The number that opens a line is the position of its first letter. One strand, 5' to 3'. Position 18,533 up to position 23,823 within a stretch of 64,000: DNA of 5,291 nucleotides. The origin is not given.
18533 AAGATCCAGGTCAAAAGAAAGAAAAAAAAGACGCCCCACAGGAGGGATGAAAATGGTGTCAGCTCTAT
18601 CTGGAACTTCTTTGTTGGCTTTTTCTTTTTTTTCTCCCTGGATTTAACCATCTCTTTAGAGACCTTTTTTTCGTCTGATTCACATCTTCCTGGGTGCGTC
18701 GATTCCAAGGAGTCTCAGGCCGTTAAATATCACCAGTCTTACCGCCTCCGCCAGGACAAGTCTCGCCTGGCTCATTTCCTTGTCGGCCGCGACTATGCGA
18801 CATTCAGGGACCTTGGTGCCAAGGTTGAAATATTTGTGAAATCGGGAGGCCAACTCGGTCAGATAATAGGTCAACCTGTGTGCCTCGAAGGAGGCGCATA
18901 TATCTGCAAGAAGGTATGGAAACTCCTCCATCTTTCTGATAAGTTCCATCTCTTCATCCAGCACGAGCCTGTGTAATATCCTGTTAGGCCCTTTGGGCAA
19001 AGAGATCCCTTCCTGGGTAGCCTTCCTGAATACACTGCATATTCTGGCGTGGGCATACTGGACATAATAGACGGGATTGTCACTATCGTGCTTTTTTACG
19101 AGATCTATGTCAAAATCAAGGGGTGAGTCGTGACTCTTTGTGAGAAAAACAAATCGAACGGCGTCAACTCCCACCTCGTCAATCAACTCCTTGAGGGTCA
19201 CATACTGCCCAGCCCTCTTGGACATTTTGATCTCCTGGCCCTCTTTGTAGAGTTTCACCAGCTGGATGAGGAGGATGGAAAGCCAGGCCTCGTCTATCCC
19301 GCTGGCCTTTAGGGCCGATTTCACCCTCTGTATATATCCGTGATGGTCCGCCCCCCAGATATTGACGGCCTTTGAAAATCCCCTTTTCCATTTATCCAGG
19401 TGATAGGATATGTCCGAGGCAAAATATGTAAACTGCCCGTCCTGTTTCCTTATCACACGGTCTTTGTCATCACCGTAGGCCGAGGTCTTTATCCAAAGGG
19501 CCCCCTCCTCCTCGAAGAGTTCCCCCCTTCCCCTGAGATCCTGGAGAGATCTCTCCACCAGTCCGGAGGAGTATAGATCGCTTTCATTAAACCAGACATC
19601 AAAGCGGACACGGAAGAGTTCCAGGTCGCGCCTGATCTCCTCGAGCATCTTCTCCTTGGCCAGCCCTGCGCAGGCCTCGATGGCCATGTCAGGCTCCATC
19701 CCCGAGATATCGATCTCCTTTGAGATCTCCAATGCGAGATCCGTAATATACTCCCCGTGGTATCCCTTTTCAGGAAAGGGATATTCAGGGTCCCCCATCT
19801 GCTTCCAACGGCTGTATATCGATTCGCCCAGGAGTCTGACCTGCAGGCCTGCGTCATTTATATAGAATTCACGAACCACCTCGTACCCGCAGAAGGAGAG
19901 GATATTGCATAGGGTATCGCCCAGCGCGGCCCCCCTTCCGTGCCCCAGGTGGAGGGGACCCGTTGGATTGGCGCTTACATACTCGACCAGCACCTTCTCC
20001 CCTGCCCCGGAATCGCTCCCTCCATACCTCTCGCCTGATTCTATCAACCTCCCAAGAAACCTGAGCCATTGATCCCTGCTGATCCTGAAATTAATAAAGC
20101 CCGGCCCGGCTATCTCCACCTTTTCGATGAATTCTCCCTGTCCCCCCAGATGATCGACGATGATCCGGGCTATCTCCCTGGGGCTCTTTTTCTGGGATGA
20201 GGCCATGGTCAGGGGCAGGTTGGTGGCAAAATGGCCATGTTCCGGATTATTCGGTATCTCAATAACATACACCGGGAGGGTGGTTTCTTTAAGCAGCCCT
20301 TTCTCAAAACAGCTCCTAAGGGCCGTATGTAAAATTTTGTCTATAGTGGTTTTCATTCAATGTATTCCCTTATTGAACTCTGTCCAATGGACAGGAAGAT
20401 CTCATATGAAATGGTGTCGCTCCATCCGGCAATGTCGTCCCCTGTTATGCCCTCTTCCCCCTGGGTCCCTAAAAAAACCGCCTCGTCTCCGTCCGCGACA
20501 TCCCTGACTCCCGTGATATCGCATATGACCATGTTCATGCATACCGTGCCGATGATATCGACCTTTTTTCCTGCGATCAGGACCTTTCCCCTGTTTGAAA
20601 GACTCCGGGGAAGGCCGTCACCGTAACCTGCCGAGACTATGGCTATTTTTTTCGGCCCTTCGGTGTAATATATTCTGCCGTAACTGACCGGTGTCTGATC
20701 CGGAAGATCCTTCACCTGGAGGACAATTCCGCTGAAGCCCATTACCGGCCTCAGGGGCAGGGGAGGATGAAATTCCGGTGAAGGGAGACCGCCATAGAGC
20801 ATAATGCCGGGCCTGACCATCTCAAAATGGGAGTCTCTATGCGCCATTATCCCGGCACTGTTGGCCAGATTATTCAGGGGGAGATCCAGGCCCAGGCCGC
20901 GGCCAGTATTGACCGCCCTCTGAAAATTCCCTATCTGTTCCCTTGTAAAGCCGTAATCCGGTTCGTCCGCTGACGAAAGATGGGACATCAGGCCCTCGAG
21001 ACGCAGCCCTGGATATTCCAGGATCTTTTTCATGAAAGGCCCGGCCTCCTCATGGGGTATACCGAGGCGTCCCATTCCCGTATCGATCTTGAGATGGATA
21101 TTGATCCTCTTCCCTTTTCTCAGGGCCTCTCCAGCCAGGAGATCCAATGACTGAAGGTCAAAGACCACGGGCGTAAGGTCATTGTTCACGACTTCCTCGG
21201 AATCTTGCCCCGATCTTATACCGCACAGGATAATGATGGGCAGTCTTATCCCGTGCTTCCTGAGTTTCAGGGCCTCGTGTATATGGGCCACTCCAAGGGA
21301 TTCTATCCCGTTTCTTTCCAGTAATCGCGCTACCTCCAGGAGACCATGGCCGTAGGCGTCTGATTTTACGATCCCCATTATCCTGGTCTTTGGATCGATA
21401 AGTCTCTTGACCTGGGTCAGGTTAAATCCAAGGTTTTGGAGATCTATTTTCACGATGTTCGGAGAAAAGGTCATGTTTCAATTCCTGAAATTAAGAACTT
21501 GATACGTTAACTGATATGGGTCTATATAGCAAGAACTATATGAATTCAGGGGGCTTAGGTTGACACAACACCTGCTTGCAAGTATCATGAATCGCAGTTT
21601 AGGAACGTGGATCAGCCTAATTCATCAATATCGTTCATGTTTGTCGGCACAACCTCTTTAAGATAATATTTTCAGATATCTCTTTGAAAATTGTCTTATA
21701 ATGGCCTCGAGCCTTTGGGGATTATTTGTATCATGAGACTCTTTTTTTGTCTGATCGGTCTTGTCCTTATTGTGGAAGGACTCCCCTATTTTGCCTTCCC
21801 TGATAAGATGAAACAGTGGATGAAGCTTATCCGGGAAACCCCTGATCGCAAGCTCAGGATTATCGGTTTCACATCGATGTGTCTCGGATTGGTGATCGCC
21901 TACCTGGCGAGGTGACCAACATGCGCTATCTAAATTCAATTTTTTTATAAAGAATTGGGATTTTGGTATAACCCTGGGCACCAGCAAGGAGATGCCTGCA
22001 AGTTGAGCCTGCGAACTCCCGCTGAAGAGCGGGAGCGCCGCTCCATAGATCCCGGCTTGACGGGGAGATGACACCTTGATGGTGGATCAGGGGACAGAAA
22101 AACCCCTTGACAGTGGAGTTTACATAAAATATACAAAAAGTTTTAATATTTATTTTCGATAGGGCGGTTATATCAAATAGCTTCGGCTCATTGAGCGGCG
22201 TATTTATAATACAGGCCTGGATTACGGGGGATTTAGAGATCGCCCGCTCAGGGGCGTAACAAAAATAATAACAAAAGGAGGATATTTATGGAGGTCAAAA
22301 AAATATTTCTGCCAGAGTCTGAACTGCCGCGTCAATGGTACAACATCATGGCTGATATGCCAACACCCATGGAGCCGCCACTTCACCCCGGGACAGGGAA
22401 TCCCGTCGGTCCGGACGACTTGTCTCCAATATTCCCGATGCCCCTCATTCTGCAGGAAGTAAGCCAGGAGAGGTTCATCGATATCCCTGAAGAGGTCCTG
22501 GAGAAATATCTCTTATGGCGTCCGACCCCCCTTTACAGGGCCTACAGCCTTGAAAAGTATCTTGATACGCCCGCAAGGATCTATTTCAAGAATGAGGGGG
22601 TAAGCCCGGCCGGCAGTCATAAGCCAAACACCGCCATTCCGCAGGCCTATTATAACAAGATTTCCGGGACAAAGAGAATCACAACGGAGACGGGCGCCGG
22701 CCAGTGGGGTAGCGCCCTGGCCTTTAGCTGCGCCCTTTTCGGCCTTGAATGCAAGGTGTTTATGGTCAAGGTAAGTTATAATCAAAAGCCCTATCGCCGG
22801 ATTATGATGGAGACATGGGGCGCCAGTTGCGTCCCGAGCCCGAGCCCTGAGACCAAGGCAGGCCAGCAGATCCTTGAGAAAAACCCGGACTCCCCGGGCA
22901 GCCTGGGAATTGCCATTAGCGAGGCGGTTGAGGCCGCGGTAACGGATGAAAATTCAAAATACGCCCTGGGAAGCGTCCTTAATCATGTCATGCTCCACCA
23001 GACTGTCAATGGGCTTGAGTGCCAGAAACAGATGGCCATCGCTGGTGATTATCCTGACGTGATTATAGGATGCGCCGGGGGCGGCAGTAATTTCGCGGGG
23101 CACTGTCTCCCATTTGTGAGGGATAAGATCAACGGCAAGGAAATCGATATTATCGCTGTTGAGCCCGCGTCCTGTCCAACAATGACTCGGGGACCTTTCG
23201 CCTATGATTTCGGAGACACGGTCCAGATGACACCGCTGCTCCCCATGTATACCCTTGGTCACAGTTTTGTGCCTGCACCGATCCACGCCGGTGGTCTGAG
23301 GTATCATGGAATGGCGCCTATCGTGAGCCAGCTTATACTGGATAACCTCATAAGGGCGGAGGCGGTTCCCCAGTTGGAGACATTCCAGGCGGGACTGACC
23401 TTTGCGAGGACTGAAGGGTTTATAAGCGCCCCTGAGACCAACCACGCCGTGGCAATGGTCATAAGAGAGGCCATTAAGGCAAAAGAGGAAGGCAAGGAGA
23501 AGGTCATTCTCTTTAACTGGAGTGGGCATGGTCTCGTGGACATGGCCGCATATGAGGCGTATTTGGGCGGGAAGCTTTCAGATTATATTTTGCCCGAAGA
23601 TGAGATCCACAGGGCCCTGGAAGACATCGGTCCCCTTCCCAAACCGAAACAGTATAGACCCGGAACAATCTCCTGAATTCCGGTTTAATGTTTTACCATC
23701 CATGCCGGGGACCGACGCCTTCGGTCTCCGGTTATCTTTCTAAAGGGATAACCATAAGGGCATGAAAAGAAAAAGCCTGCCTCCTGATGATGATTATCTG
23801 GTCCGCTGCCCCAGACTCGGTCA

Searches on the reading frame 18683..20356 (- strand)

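Call 41: search_protein_families(library=pfam, proteins=[window:18683-20356:-], max_evalue=0.00001)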
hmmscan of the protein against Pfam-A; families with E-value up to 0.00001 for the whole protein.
window:18683-20356:- (558 aa): 5 families
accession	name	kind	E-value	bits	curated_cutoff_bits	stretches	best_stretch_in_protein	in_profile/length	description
PF05746.21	DALR_1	-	1e-31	109.9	22.3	1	432-558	1-117/117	DALR anticodon binding domain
PF00750.26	tRNA-synt_1d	-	4.7e-22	78.9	23.3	1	109-397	10-300/349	tRNA synthetases class I (R), catalytic domain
PF03485.21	Arg_tRNA_synt_N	-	1.4e-21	77.3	21.5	1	6-92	4-85/85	Arginyl tRNA synthetase N terminal domain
PF00133.28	tRNA-synt_1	-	3.6e-07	29.7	22.7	0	371-408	371-406/414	tRNA synthetases class I (I, L, M and V)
PF01406.26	tRNA-synt_1e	-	4.8e-06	26.6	27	0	375-422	251-298/301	tRNA synthetases class I (C) catalytic domain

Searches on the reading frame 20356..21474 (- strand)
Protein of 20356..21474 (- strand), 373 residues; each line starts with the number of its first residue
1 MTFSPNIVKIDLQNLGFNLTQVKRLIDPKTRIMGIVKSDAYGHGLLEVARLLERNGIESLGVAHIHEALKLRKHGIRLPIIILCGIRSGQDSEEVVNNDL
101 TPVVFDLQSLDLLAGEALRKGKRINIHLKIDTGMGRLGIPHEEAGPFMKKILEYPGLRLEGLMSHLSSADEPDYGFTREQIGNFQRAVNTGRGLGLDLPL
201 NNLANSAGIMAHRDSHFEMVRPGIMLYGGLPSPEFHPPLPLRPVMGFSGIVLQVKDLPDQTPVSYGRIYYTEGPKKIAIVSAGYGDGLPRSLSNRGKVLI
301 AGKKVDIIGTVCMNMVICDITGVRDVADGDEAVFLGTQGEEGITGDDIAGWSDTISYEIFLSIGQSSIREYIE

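Call 41: search_protein_families(library=pfam, proteins=[window:20356-21474:-], max_evalue=0.00001)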
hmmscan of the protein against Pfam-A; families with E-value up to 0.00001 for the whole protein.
window:20356-21474:- (373 aa): 2 families
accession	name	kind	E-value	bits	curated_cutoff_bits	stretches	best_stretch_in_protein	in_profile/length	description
PF01168.26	Ala_racemase_N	-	2e-69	234.1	24.1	1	10-231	1-220/220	Alanine racemase, N-terminal domain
PF00842.27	Ala_racemase_C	-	2.3e-38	131.1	25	1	244-371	1-127/127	Alanine racemase, C-terminal domain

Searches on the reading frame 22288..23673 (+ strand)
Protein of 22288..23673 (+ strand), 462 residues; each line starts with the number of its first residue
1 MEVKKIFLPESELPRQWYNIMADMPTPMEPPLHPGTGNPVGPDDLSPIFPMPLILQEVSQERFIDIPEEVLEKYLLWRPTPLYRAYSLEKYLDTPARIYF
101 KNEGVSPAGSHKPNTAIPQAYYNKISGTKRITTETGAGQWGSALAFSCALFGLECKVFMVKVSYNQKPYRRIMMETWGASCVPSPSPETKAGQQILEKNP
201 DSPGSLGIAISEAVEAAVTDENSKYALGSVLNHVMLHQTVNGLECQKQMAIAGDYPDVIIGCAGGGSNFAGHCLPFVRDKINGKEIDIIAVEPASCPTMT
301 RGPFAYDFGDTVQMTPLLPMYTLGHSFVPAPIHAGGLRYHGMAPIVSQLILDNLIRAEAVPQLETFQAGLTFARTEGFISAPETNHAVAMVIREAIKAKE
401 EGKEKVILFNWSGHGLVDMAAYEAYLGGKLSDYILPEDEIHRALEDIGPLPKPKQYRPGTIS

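Call 23: search_protein_families(library=pfam, proteins=[window:22288-23673:+], max_evalue=0.00001)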
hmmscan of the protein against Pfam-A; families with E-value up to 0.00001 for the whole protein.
window:22288-23673:+ (462 aa): 1 family
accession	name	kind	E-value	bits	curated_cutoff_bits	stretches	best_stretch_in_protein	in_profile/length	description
PF00291.31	PALP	-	4.1e-37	128.5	35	1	76-410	4-292/295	Pyridoxal-phosphate dependent enzyme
